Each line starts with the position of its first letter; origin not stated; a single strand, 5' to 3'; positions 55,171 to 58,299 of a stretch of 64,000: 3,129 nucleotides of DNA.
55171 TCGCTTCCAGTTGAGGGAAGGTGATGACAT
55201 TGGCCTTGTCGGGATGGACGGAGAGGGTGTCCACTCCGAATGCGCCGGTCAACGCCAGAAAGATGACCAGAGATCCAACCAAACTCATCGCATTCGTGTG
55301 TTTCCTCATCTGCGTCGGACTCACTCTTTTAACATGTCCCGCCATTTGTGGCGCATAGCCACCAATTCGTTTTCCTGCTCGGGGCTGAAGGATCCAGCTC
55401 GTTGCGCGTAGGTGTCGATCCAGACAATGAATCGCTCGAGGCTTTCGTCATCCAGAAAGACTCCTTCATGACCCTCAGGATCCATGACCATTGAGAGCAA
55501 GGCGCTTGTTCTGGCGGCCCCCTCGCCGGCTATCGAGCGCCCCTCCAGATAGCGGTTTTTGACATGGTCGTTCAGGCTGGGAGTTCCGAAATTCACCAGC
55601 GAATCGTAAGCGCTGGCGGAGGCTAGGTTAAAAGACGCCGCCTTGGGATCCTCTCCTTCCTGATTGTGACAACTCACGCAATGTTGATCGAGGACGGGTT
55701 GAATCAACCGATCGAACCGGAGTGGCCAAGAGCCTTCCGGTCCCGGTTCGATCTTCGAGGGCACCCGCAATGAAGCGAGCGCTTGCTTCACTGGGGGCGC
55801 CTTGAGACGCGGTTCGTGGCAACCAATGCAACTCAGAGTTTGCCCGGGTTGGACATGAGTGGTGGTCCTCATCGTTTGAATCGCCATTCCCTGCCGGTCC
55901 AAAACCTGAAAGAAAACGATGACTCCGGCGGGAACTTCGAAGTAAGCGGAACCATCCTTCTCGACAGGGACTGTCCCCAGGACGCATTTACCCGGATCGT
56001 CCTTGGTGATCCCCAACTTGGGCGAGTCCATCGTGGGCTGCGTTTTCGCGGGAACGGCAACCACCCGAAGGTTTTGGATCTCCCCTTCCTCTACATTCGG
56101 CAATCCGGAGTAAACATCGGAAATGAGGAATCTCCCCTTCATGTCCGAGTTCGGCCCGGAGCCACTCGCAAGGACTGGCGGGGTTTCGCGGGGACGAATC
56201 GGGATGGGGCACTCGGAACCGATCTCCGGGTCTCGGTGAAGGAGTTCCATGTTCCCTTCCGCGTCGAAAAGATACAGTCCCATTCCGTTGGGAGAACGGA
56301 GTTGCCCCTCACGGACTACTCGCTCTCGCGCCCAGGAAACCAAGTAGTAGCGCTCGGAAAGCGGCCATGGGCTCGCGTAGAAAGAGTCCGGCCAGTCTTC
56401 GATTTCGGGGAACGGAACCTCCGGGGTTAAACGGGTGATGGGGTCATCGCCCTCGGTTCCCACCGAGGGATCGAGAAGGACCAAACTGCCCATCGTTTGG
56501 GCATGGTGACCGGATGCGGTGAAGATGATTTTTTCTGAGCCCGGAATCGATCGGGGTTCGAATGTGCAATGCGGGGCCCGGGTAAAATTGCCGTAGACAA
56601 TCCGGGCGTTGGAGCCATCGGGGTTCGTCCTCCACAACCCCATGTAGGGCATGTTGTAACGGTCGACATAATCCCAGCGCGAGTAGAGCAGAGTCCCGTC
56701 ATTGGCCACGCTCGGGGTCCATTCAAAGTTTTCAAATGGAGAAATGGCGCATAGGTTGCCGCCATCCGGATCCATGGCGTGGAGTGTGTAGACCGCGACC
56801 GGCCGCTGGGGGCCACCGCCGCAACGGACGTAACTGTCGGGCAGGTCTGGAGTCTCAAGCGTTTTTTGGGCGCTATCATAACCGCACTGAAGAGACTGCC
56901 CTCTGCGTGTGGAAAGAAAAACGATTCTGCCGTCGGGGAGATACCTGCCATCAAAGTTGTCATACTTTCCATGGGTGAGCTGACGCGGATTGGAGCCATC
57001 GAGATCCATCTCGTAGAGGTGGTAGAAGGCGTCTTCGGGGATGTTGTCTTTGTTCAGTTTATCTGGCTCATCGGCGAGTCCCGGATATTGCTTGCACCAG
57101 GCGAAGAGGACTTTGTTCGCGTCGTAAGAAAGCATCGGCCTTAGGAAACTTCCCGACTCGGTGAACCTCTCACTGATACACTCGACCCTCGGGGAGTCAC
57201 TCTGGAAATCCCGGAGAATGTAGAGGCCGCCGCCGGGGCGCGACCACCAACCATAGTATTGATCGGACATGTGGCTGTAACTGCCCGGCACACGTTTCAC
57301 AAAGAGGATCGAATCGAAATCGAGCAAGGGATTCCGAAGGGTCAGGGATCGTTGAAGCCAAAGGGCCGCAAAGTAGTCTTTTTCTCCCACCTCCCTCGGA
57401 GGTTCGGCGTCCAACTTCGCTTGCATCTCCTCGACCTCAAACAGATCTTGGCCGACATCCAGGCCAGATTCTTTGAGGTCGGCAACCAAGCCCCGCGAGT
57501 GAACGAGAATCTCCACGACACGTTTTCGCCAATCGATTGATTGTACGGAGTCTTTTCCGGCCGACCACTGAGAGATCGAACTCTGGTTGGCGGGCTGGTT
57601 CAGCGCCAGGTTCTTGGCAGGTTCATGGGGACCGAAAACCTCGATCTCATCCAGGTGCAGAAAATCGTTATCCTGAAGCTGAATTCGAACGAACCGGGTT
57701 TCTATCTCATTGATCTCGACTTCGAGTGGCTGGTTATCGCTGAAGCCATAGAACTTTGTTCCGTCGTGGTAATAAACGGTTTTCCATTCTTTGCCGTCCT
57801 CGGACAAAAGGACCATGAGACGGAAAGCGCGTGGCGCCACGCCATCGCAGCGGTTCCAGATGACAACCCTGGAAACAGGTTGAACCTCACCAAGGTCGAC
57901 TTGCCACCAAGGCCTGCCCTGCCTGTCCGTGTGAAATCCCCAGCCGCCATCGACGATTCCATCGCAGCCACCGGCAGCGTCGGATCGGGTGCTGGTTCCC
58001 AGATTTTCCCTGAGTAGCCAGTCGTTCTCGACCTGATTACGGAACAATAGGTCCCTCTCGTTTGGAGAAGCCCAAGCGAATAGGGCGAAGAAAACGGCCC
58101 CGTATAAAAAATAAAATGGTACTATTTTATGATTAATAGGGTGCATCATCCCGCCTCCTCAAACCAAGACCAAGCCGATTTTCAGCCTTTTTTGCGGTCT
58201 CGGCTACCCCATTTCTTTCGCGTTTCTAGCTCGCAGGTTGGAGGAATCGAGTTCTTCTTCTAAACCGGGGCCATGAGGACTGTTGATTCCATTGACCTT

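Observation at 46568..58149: Hydrazine-synthase-like gene set (three HzsA-like plus one HzsBC-like fusion) in a glycan-degrader context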

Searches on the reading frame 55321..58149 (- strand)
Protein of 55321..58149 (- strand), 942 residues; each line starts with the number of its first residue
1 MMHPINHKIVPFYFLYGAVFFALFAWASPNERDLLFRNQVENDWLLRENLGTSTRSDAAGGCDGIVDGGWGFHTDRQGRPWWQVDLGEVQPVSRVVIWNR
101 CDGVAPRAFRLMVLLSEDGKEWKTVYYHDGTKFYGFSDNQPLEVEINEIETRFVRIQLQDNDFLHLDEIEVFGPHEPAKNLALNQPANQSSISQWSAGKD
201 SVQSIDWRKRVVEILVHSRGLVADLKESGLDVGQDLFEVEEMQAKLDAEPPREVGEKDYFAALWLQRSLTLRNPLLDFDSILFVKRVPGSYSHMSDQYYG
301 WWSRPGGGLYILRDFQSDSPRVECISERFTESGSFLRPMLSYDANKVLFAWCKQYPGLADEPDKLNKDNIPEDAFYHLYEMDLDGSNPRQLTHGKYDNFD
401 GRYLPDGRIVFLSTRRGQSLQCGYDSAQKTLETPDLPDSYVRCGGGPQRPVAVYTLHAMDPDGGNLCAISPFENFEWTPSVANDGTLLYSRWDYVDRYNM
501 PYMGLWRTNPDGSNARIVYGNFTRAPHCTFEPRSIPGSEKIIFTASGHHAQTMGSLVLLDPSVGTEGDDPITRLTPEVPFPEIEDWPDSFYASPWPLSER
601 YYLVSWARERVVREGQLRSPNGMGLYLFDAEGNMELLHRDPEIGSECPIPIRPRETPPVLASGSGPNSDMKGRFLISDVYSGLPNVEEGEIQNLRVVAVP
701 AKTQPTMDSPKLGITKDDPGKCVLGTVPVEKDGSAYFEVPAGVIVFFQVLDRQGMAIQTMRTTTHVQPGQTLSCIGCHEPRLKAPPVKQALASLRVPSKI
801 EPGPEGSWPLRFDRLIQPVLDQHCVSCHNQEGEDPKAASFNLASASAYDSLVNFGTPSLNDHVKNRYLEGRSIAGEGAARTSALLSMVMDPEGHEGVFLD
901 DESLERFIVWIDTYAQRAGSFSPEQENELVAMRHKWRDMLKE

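Call 4: search_protein_families(library=pfam, proteins=[window:55321-58149:-], max_evalue=0.01)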
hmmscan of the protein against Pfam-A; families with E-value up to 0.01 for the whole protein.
window:55321-58149:- (942 aa): 4 families
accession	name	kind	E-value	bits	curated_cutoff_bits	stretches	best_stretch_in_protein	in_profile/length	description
PF18582.6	HZS_alpha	-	5.2e-23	81.9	26.6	1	689-779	1-98/98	Hydrazine synthase alpha subunit middle domain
PF00754.31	F5_F8_type_C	-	2.6e-15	57.1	28.2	1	57-163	9-121/127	F5/8 type C domain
PF22633.2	F5_F8_type_C_2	-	1.2e-12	48.7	27.8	1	72-156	12-91/91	NedA-like, galactose-binding domain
PF07676.18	PD40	-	0.0061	16.9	20.9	0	388-418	1-33/38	WD40-like Beta Propeller Repeat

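Call 5: search_protein_families(library=ncbifam, proteins=[window:55321-58149:-], max_evalue=0.01)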
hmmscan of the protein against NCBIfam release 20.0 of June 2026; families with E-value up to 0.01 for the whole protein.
window:55321-58149:- (942 aa): 2 families
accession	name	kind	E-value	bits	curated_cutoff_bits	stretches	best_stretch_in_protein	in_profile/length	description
NF052339.1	hydrazine_alpha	equivalog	1e-12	46.8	800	1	723-779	529-585/804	hydrazine synthase subunit alpha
TIGR02800.1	propeller_TolB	equivalog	0.00025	20.1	343.15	1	378-418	261-302/418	Tol-Pal system beta propeller repeat protein TolB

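Call 17: search_solved_structures(query=window:55321-58149:-, max_evalue=0.01, show_alignments=1)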
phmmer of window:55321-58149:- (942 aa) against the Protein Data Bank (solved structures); distinct sequences matched with E-value up to 0.01: 11.
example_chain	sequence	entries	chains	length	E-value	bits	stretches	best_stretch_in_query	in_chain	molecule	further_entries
4gwi_A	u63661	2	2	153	3.8e-10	41.6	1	56-173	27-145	Platelet aggregation factor Sm-hPAF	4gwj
3le0_A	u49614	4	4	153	4.3e-10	41.4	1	56-173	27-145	Platelet aggregation factor Sm-hPAF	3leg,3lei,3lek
3cqo_A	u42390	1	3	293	7.6e-08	33.9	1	65-197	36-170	FBP32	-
5c2v_A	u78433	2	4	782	4.1e-06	28.2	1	722-782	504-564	HYDRAZINE SYNTHASE ALPHA SUBUNIT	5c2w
2j22_A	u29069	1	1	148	2.2e-05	25.8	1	61-172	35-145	FUCOLECTIN-RELATED PROTEIN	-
2j1r_A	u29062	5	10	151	0.00019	22.7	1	60-172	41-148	FUCOLECTIN-RELATED PROTEIN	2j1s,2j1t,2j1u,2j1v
1k12_A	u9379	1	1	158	0.0023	19.1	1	48-107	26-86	LECTIN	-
4a4a_A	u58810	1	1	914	0.0029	18.8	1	62-176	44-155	ALPHA-N-ACETYLGLUCOSAMINIDASE FAMILY PROTEIN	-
7mfk_A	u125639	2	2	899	0.0029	18.8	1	62-176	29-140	Alpha-N-acetylglucosaminidase family protein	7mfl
2vc9_A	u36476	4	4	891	0.003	18.7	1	62-176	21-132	ALPHA-N-ACETYLGLUCOSAMINIDASE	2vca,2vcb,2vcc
2ojh_A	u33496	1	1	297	0.0032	18.6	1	373-418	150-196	Uncharacterized protein Atu1656/AGR_C_3050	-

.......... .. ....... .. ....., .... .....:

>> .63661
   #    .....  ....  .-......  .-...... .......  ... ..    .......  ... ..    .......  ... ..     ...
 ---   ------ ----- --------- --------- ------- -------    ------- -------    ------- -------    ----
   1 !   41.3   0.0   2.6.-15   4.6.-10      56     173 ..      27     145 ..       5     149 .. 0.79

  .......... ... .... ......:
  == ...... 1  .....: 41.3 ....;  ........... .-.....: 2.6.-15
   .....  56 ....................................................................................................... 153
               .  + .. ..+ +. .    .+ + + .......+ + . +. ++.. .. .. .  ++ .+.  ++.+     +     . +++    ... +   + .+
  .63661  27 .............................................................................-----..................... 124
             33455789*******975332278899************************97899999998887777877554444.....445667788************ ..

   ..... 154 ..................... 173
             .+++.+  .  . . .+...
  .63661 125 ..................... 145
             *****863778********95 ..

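Call 19: find_homologous_proteins(query=window:55321-58149:-, region=200-942)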
Query window:55321-58149:-, residues 200-942 (743 aa): 3356 proteins with E <= 0.001 among 8000 candidates; the best 120 are listed.
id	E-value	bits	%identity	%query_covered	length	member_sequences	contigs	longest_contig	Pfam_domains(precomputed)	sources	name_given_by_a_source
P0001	0.0e+0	1665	94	100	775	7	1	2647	PF18582.7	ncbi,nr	ncbi:MAG: hypothetical protein KC964_18825, partial [Candidatus Omnitrophica bacterium]|nr:hypotheti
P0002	0.0e+0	1163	67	98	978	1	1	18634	PF00754.32,PF18582.7,PF22633.4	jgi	jgi:hypothetical protein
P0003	0.0e+0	1148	64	99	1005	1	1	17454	PF00754.32,PF18582.7,PF22633.4,PF07676.19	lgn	-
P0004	0.0e+0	1148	64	99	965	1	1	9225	PF00754.32,PF18582.7,PF22633.4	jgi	jgi:hypothetical protein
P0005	0.0e+0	1144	64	100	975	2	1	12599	PF00754.32,PF18582.7,PF22633.4,PF07676.19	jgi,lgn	-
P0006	0.0e+0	1144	64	99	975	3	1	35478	PF00754.32,PF18582.7,PF22633.4,PF07676.19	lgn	-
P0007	0.0e+0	1143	64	99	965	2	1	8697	PF00754.32,PF18582.7,PF22633.4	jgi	jgi:hypothetical protein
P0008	0.0e+0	1142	65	99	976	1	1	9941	PF00754.32,PF18582.7,PF22633.4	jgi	jgi:hypothetical protein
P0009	0.0e+0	1139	65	97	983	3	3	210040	PF00754.32,PF18582.7,PF22633.4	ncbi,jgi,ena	-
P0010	0.0e+0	1139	64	99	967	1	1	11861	PF00754.32,PF18582.7,PF22633.4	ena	-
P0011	0.0e+0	1133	64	99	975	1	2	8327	PF00754.32,PF18582.7,PF22633.4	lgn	-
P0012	0.0e+0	1133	65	99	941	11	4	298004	PF00754.32,PF18582.7,PF22633.4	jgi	-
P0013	0.0e+0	1132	65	99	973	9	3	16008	PF00754.32,PF18582.7,PF22633.4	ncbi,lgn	-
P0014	0.0e+0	1130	66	98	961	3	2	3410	PF00754.32,PF18582.7,PF22633.4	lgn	-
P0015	0.0e+0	1129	64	99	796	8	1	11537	PF18582.7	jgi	jgi:mono/diheme cytochrome c family protein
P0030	0.0e+0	1114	62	100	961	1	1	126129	PF00754.32,PF18582.7,PF22633.4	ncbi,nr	ncbi:MAG: discoidin domain-containing protein [Phycisphaerae bacterium]|nr:discoidin domain-containi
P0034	0.0e+0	1109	64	99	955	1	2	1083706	PF00754.32,PF18582.7,PF22633.4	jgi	jgi:Hydrazine synthase alpha subunit middle domain/F5/8 type C domain/WD40-like Beta Propeller Repea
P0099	0.0e+0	1066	61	99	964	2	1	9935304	PF00754.32,PF18582.7,PF22633.4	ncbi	ncbi:MAG: discoidin domain-containing protein [Verrucomicrobiia bacterium]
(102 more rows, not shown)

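Call 20: find_encoding_contigs(protein=P0099, flank=10000, max_places=2)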
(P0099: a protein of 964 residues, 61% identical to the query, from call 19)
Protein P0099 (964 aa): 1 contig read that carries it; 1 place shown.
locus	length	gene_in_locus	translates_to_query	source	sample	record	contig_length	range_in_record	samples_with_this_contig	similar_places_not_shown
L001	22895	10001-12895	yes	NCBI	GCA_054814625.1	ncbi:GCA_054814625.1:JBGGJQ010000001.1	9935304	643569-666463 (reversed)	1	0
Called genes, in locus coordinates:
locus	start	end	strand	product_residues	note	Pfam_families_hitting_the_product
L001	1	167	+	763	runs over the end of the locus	PF07494:Reg_prop (faint)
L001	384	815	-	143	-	-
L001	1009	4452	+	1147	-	PF21445:ADDB_N, PF12705:PDDEXK_1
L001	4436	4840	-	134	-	-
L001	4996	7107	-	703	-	PF00270:DEAD (weak), PF04851:ResIII (faint), PF06733:DEAD_2 (weak), PF13307:Helicase_C_2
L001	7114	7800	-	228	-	PF24894:Hexapep_GlmU (faint), PF14602:Hexapep_2 (faint), PF25087:GMPPB_C, PF00132:Hexapep, PF25084:LbH_EIF2B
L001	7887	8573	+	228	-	PF00657:Lipase_GDSL, PF13472:Lipase_GDSL_2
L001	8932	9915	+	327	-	PF00248:Aldo_ket_red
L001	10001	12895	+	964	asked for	PF00754:F5_F8_type_C, PF22633:F5_F8_type_C_2, PF18582:HZS_alpha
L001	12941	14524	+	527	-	-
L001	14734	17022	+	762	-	PF12833:HTH_18, PF00165:HTH_AraC, PF12895:ANAPC3 (weak), PF13424:TPR_12 (weak), PF00515:TPR_1 (weak), PF13414:TPR_11 (weak), PF14559:TPR_19 (weak), PF07719:TPR_2 (weak), +9 more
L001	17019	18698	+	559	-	PF01839:FG-GAP (faint), PF13517:FG-GAP_3, PF07593:UnbV_ASPIC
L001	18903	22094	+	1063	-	PF13385:Laminin_G_3, PF18884:TSP3_bac (weak), PF13385:Laminin_G_3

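Call 21: find_encoding_contigs(protein=P0034, flank=10000, max_places=2)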
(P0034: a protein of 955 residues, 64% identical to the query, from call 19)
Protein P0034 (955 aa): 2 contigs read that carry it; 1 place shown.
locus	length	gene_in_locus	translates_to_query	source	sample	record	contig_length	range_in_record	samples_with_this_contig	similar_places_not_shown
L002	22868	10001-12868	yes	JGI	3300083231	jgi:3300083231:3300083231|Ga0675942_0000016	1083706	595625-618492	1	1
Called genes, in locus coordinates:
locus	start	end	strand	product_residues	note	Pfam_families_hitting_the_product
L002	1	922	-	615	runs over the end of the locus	PF10282:Lactonase (faint), PF08450:SGL (faint), PF25174:Beta-prop_THOC3 (faint), PF02239:Cytochrom_D1 (faint), PF00034:Cytochrom_C (weak)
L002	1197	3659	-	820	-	PF07676:PD40 (faint), PF18582:HZS_alpha, PF14376:Haem_bd (faint)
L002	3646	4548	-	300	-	PF01073:3Beta_HSD, PF01370:Epimerase, PF04321:RmlD_sub_bind (weak), PF07993:NAD_binding_4 (faint), PF16363:GDP_Man_Dehyd, PF13460:NAD_binding_10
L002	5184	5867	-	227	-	-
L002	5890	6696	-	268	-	-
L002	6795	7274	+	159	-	-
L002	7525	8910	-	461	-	PF00884:Sulfatase, PF01663:Phosphodiest, PF16347:SGSH_C (weak), PF14707:Sulfatase_C (weak)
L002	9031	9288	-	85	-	-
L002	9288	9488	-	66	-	-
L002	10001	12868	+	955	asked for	PF00754:F5_F8_type_C, PF22633:F5_F8_type_C_2, PF18582:HZS_alpha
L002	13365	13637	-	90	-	-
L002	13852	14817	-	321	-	PF00248:Aldo_ket_red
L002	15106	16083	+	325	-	PF04909:Amidohydro_2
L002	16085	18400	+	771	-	PF12228:DUF3604 (faint)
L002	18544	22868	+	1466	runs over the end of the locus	PF13385:Laminin_G_3 (weak), PF18582:HZS_alpha, PF03781:FGE-sulfatase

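Call 22: find_encoding_contigs(protein=P0030, flank=10000, max_places=2)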
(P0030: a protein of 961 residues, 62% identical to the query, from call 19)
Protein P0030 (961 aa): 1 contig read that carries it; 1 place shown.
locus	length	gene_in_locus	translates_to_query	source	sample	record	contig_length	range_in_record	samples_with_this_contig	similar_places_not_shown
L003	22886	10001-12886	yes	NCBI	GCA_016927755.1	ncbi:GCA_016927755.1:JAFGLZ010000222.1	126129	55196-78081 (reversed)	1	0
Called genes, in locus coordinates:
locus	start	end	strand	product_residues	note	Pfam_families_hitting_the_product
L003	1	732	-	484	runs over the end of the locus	PF00884:Sulfatase, PF01676:Metalloenzyme (faint), PF16347:SGSH_C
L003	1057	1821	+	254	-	-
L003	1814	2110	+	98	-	PF13601:HTH_34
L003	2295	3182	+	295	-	PF01261:AP_endonuc_2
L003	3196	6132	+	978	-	PF01261:AP_endonuc_2 (weak)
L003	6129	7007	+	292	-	PF00326:Peptidase_S9 (weak), PF12146:Hydrolase_4 (faint)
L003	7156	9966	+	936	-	PF01590:GAF, PF13185:GAF_2, PF13492:GAF_3, PF00989:PAS (weak), PF08448:PAS_4, PF13426:PAS_9, PF02518:HATPase_c, PF00072:Response_reg, +2 more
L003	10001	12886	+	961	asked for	PF00754:F5_F8_type_C, PF22633:F5_F8_type_C_2, PF18582:HZS_alpha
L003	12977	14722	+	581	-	PF13231:PMT_2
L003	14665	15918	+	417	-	PF13472:Lipase_GDSL_2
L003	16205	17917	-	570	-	PF01145:Band_7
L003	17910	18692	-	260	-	-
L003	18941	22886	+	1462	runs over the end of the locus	PF18582:HZS_alpha, PF03781:FGE-sulfatase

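Call 46: search_solved_structures(query=A2, max_evalue=0.001, show_alignments=1)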
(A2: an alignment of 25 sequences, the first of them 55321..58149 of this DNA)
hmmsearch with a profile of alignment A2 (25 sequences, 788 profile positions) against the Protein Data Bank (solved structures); distinct sequences matched with E-value up to 0.001: 20.
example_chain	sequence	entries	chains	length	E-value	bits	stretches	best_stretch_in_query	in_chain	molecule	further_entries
5c2v_A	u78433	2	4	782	3e-46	161.4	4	498-594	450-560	HYDRAZINE SYNTHASE ALPHA SUBUNIT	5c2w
2ojh_A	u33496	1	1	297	1.1e-08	37.2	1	213-306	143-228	Uncharacterized protein Atu1656/AGR_C_3050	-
6tji_A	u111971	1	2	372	1.9e-08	36.5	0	276-307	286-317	Cake10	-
7mx5_A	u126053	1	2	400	3.2e-08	35.7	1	185-262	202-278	Tol-Pal system protein TolB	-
6tjh_A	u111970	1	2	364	2.7e-07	32.6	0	276-336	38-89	Cake9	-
6pnv_A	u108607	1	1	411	7.1e-07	31.2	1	177-309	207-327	Tol-Pal system protein TolB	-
6tjg_A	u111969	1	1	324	1.9e-06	29.8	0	276-336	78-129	Cake8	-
7awy_A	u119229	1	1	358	4.8e-06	28.5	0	276-341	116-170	Scone-R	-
2w8b_A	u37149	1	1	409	1e-05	27.4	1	177-261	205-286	PROTEIN TOLB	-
1crz_A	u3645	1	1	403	1e-05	27.4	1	177-261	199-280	TOLB PROTEIN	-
2w8b_B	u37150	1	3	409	1.1e-05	27.3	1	177-261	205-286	PROTEIN TOLB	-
2hqs_A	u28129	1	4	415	1.1e-05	27.3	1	177-261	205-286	Protein tolB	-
4jml_A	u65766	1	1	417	1.1e-05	27.2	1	178-261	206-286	Protein TolB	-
7nst_E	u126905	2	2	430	1.2e-05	27.1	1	178-261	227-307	Tol-Pal system protein TolB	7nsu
3iax_A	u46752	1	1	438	1.3e-05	27.1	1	178-261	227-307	Protein tolB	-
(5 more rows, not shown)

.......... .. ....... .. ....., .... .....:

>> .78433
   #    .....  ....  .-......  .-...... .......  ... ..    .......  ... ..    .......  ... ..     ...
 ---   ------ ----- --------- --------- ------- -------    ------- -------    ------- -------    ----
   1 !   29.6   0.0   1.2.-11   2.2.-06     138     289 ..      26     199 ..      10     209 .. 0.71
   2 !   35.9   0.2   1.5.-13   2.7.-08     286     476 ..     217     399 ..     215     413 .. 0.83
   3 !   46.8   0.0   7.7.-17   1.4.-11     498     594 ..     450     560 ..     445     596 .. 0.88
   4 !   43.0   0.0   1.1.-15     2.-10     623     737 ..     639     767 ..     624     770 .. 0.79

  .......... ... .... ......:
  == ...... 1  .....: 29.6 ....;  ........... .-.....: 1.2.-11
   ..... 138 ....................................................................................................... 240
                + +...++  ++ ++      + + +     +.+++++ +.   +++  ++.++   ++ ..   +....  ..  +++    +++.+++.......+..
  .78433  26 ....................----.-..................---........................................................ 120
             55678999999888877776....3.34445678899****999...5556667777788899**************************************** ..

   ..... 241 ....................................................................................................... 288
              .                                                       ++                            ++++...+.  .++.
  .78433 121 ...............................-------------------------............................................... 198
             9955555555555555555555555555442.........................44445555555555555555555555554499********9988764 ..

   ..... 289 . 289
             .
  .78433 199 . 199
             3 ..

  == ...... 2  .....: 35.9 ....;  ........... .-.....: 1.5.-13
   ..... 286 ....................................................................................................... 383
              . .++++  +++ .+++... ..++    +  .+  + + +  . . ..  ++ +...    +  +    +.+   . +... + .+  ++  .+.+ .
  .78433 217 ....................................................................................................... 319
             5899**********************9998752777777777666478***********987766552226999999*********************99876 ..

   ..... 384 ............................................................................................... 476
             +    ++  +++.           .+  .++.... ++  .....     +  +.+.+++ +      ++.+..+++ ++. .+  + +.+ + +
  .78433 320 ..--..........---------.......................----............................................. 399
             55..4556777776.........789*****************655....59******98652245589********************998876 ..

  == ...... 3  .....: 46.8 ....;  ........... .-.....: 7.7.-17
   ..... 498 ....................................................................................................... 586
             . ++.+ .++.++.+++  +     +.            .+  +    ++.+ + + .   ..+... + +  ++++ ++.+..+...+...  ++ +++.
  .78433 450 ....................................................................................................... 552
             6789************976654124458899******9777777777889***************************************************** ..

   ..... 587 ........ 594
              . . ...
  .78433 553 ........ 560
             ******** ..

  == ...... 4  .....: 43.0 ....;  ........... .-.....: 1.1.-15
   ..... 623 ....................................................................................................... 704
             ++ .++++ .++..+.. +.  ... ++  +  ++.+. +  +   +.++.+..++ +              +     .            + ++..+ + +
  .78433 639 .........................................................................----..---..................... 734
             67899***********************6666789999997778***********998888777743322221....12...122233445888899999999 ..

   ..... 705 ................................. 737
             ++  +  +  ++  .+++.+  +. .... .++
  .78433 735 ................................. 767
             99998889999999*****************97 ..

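Call 71: predict_structure(alignment_id=A2)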
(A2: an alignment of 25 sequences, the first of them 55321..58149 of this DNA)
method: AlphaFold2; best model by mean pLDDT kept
length: 942 residues; sequences in the alignment: 25
mean_pLDDT: 75.4   pTM: 0.73
mean pLDDT of the five models: 75.4, 75.1, 74.9, 73.3, 72.5
residues with pLDDT >= 90: 293; 70-90: 350; 50-70: 138; < 50: 161
segments of 3 or more residues with pLDDT < 50: 1-18, 51-77, 101-106, 184-202, 290-298, 300-303, 417-426, 433-450, 495-500, 583-585, 610-618, 703-711, 713-718, 938-942
pLDDT, mean of each block of 10 residues (from residue 1): 32 45 59 87 81 32 26 42 80 84 55 89 88 60 89 83 61 83 47 33 75 94 92 93 90 85 94 90 78 44 66 92 92 88 97 79 68 90 96 89 96 65 46 41 35 81 87 78 94 55 81 86 62 93 76 84 82 77 59 92 83 45 86 89 88 95 69 89 82 87 45 49 91 92 86 88 82 65 67 93 80 87 86 79 82 87 71 76 90 87 92 74 56 55 37
secondary structure, 60 per line:
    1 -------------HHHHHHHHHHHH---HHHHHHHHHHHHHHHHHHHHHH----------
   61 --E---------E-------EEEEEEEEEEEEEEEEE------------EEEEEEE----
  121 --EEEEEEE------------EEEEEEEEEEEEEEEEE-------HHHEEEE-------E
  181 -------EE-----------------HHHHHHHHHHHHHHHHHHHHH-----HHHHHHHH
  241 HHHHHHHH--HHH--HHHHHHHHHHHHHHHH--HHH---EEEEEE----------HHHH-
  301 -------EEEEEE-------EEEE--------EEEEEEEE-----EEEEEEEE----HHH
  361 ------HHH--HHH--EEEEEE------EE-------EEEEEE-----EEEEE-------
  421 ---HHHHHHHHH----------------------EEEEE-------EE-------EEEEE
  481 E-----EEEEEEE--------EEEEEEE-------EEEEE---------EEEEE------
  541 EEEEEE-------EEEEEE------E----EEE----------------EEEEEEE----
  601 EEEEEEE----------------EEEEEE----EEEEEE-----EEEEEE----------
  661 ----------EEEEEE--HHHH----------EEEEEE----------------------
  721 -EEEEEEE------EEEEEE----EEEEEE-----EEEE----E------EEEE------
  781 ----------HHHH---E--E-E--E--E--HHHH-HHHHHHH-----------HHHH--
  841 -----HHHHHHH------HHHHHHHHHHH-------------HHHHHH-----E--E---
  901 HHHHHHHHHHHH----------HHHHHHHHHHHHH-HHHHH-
elements in order (helices of 4 or more, strands of 3 or more residues): H14-25 H29-50 E81-97 E110-116 E123-129 E142-158 E169-172 H207-227 H233-248 H256-271 E280-285 H296-299 E308-313 E321-324 E333-340 E346-353 E377-382 E398-403 E409-413 H424-432 E455-459 E476-481 E487-493 E502-508 E516-520 E530-534 E541-546 E554-559 E571-573 E590-596 E601-607 E624-629 E634-639 E645-650 E671-676 H679-682 E693-698 E722-728 E735-740 E745-750 E756-759 E771-774 H791-794 H812-815 H817-823 H835-838 H846-852 H859-869 H883-888 H901-912 H923-935 H937-941
